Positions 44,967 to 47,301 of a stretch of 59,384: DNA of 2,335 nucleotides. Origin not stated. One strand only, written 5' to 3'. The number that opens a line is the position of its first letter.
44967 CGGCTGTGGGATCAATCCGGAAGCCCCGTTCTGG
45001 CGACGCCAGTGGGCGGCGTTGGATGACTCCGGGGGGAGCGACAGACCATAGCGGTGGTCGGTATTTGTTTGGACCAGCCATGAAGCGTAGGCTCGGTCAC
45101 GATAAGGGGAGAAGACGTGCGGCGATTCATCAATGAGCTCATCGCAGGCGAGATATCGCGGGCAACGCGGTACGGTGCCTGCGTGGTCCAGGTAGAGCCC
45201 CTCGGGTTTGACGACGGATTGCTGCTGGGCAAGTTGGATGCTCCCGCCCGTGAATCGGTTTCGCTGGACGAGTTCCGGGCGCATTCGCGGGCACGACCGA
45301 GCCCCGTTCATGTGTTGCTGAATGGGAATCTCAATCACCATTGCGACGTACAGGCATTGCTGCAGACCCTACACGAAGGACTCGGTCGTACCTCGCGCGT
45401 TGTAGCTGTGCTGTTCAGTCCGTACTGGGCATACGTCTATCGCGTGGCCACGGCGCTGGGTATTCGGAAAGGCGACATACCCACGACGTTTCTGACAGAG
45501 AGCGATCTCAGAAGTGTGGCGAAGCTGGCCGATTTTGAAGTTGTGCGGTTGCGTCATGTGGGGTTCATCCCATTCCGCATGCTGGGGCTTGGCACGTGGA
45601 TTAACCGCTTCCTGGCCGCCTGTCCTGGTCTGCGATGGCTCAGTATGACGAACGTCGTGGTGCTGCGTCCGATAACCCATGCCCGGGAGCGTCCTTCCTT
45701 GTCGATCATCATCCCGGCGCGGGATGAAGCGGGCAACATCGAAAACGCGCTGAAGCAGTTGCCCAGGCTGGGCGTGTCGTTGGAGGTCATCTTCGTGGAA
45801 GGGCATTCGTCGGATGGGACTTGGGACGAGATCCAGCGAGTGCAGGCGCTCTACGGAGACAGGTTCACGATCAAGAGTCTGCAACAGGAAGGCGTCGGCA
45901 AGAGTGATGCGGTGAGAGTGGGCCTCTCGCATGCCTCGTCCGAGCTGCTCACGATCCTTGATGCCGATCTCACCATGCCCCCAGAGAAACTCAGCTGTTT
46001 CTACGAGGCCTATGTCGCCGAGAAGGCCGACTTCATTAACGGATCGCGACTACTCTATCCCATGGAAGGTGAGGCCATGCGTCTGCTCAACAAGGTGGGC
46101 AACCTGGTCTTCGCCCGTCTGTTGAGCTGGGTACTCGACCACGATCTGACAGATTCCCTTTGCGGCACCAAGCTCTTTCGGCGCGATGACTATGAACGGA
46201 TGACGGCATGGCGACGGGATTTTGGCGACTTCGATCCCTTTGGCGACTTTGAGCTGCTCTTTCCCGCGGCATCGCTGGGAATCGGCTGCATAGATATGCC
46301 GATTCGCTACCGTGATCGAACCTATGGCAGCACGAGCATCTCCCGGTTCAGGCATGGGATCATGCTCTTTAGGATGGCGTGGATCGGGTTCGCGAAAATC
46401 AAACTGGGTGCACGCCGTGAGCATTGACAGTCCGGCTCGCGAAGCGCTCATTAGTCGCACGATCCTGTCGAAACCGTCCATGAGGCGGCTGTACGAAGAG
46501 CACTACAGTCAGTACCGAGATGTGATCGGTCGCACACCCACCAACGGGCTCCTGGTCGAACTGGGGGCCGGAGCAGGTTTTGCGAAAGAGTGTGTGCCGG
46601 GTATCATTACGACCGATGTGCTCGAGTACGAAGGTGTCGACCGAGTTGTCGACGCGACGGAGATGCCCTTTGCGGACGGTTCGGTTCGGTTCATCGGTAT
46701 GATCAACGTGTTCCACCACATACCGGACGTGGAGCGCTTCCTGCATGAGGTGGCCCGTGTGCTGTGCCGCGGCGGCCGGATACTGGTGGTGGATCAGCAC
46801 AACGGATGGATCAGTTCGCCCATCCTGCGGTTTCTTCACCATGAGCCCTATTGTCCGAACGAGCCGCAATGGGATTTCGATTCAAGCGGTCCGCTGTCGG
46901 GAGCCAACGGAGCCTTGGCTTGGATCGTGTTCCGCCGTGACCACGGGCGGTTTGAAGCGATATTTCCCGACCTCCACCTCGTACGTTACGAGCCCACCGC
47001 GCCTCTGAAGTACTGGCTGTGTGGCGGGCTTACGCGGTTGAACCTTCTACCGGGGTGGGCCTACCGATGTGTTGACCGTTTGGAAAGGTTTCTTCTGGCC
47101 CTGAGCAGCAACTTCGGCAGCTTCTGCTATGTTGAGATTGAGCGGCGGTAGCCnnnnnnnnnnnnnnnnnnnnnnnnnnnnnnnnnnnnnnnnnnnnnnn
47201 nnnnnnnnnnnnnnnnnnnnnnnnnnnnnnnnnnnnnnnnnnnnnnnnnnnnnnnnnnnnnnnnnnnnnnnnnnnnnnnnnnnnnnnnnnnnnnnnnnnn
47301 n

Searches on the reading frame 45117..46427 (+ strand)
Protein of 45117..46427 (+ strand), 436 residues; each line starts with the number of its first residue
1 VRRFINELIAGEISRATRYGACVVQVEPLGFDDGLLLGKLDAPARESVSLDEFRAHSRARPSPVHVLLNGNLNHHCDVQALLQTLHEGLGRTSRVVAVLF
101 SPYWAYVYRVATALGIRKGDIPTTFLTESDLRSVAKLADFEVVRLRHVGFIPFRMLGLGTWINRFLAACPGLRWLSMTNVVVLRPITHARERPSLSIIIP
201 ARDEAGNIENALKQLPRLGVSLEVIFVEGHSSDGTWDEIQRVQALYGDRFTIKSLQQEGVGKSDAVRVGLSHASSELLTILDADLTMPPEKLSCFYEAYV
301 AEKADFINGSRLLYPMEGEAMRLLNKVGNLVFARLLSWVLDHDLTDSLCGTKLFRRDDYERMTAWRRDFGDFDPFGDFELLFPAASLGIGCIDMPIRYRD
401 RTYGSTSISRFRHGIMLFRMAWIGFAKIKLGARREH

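Call 93: search_protein_families(library=pfam, proteins=[window:45117-46427:+], max_evalue=0.0001)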
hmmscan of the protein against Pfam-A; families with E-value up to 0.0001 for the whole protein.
window:45117-46427:+ (436 aa): 3 families
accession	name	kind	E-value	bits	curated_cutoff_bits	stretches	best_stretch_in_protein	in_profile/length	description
PF00535.33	Glycos_transf_2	-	5.4e-21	75.7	23.3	1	196-361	1-166/168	Glycosyl transferase family 2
PF10111.15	Glyco_tranf_2_2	-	2.1e-06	27.8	27.3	1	196-293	1-100/276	Glycosyltransferase like family 2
PF13641.12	Glyco_tranf_2_3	-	4.3e-05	24.1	27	1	193-309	1-121/230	Glycosyltransferase like family 2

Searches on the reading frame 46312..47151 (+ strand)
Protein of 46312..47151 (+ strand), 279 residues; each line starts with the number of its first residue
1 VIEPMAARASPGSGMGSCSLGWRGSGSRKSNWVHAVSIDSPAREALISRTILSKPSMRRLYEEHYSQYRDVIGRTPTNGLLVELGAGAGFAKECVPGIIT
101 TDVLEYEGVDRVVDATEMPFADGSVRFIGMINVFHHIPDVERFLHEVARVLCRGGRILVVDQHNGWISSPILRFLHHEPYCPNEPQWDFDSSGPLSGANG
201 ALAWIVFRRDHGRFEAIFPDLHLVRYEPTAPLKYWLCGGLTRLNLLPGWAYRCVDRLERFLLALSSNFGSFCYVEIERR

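Call 93: search_protein_families(library=pfam, proteins=[window:46312-47151:+], max_evalue=0.0001)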
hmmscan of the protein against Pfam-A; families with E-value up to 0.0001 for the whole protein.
window:46312-47151:+ (279 aa): 3 families
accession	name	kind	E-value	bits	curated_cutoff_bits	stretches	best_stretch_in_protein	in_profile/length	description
PF08241.18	Methyltransf_11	-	1.3e-10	42.2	21.2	1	111-158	47-94/95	Methyltransferase domain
PF13489.12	Methyltransf_23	-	2.8e-07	30.9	27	1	73-166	18-123/164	Methyltransferase domain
PF13649.12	Methyltransf_25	-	6.1e-06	27.3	27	1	112-155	52-97/97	Methyltransferase domain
